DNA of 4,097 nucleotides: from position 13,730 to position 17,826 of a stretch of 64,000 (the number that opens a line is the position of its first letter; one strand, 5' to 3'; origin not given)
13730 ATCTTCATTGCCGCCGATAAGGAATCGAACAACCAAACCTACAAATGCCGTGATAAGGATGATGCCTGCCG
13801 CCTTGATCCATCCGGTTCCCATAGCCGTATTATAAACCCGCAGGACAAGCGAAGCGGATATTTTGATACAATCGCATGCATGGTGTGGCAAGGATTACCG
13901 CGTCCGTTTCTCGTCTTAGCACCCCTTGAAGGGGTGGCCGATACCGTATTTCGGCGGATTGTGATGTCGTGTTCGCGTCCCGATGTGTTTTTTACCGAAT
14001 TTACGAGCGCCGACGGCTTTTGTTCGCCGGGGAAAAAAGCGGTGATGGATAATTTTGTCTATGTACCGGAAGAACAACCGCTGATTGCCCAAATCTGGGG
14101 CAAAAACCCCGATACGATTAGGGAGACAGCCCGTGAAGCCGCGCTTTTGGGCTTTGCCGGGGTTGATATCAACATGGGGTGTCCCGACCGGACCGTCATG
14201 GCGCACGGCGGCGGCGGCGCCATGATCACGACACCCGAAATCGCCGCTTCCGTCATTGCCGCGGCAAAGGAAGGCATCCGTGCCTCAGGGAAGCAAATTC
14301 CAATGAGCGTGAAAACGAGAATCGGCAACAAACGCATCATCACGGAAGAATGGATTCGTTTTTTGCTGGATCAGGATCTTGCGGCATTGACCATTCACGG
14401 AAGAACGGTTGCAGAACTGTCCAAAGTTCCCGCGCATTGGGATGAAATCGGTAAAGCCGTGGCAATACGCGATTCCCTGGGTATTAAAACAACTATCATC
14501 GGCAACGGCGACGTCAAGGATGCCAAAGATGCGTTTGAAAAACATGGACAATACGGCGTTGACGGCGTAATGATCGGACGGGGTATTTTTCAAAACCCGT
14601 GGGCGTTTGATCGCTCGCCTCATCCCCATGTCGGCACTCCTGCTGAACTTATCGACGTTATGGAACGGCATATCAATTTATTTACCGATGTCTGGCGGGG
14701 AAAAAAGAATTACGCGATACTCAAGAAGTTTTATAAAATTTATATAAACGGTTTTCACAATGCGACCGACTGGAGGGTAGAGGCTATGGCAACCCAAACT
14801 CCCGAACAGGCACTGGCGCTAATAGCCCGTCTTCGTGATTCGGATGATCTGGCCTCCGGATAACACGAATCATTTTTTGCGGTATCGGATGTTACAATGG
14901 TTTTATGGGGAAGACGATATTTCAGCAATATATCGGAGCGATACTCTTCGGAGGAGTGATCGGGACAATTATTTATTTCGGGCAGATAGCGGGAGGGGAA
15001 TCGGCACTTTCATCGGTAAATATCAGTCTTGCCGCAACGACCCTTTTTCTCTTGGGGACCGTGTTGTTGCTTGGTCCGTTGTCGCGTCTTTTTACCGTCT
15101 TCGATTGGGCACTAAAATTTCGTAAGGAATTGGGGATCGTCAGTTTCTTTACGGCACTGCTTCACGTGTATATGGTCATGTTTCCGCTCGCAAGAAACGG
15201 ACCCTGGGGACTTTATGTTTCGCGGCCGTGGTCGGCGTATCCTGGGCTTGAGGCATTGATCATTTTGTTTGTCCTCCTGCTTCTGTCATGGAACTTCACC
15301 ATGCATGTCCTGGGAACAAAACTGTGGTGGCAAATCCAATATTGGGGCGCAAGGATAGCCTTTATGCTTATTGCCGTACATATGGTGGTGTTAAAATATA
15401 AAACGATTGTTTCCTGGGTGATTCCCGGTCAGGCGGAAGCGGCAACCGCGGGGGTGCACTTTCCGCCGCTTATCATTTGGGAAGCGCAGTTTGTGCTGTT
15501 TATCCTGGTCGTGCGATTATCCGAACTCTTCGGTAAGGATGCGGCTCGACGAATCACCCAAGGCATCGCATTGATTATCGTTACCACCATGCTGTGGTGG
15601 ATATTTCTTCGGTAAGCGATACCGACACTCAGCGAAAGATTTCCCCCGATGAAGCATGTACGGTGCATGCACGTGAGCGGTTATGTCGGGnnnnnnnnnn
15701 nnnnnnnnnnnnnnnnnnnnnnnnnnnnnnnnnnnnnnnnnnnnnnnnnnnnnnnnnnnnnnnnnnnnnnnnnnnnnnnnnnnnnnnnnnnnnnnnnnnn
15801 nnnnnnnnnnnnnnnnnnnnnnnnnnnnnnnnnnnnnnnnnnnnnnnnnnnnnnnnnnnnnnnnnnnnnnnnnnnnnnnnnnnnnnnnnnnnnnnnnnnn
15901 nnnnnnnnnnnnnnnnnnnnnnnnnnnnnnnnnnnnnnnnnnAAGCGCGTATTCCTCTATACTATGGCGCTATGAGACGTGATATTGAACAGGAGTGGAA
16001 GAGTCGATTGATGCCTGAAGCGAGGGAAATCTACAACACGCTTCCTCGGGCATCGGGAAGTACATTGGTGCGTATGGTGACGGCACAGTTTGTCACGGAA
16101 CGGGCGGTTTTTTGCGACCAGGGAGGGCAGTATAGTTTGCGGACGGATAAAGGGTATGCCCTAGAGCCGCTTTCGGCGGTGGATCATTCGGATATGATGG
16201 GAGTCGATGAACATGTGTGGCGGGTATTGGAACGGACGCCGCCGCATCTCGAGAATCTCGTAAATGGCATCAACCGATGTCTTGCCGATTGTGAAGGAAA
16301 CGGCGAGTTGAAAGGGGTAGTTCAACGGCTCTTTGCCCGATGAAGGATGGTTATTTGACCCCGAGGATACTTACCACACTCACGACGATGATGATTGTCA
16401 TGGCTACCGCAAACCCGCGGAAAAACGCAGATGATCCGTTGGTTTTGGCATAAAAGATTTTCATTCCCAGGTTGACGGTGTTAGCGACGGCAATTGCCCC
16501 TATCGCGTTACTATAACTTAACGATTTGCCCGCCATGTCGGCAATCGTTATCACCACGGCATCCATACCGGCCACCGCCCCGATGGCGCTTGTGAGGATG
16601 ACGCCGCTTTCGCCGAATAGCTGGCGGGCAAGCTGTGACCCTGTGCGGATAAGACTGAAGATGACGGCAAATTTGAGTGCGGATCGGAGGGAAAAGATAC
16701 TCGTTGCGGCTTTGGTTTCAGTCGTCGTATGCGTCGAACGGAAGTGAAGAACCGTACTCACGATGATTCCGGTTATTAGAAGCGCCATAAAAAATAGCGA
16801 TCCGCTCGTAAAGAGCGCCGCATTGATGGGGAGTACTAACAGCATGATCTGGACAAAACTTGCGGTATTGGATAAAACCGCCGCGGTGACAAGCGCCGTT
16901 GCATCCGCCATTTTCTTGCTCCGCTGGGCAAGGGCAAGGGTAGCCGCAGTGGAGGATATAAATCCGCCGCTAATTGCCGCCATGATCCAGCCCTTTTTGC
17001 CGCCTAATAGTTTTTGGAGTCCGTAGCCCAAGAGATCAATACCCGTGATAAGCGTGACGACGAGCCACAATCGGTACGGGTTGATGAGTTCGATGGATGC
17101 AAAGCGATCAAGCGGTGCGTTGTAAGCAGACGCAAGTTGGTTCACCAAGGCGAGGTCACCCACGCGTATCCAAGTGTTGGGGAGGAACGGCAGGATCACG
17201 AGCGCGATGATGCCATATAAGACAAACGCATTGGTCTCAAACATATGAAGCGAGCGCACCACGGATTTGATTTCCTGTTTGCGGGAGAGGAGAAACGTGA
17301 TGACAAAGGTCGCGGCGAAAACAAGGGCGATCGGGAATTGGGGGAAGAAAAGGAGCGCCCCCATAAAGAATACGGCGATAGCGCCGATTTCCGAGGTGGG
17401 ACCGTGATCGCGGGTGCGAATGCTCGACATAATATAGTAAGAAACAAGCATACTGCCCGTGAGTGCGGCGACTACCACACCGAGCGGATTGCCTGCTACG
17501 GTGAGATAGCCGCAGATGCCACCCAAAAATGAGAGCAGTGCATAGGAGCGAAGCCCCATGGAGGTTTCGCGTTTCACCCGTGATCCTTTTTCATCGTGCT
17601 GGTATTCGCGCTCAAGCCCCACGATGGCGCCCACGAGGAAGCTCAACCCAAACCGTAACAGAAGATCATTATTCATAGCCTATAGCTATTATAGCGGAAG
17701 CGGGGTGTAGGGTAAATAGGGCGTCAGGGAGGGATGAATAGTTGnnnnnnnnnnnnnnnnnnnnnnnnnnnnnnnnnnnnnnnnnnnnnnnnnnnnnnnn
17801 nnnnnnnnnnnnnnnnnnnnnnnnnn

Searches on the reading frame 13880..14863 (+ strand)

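Call 3: search_protein_families(library=pfam, proteins=[window:13880-14863:+], max_evalue=0.01)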
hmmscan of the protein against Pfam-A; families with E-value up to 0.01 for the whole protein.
window:13880-14863:+ (327 aa): 1 family
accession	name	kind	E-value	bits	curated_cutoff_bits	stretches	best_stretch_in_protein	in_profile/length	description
PF01207.24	Dus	-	1.1e-51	176.3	20.4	1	13-314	2-301/311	Dihydrouridine synthase (Dus)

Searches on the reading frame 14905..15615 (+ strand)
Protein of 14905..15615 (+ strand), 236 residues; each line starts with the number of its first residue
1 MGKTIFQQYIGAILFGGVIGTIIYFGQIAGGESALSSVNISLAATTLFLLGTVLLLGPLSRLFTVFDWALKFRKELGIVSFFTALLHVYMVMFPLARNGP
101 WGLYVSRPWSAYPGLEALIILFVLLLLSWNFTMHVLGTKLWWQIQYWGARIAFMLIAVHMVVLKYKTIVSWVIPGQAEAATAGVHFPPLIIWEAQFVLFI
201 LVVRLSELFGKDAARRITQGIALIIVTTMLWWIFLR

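Call 3: search_protein_families(library=pfam, proteins=[window:14905-15615:+], max_evalue=0.01)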
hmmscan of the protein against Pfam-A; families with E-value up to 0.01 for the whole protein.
window:14905-15615:+ (236 aa): 1 family
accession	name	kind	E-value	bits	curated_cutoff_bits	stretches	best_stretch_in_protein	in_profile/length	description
PF01794.25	Ferric_reduct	-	3.9e-06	27.4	28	1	47-155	6-120/121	Ferric reductase like transmembrane component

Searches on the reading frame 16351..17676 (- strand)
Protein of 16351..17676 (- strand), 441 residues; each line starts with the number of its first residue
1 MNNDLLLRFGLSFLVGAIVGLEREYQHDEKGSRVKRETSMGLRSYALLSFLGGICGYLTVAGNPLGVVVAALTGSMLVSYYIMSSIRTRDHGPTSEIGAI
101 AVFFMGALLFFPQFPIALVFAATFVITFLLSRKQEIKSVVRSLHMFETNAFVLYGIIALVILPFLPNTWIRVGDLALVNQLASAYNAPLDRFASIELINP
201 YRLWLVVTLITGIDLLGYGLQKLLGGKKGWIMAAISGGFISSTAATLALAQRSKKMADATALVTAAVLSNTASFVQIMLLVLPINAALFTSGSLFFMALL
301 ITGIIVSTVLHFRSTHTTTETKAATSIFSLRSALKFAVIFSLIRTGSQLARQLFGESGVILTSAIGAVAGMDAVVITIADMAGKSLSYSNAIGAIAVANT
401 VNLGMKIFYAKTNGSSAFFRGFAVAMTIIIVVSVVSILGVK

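Call 3: search_protein_families(library=pfam, proteins=[window:16351-17676:-], max_evalue=0.01)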
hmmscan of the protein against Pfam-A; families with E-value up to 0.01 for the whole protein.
window:16351-17676:- (441 aa): 2 families
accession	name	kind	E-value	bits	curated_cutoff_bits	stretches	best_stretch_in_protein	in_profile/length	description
PF13194.11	DUF4010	-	2.1e-38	132.6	30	1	209-412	2-208/210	Domain of unknown function (DUF4010)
PF02308.21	MgtC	-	2.7e-12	47.6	31.4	1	10-133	2-117/121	MgtC family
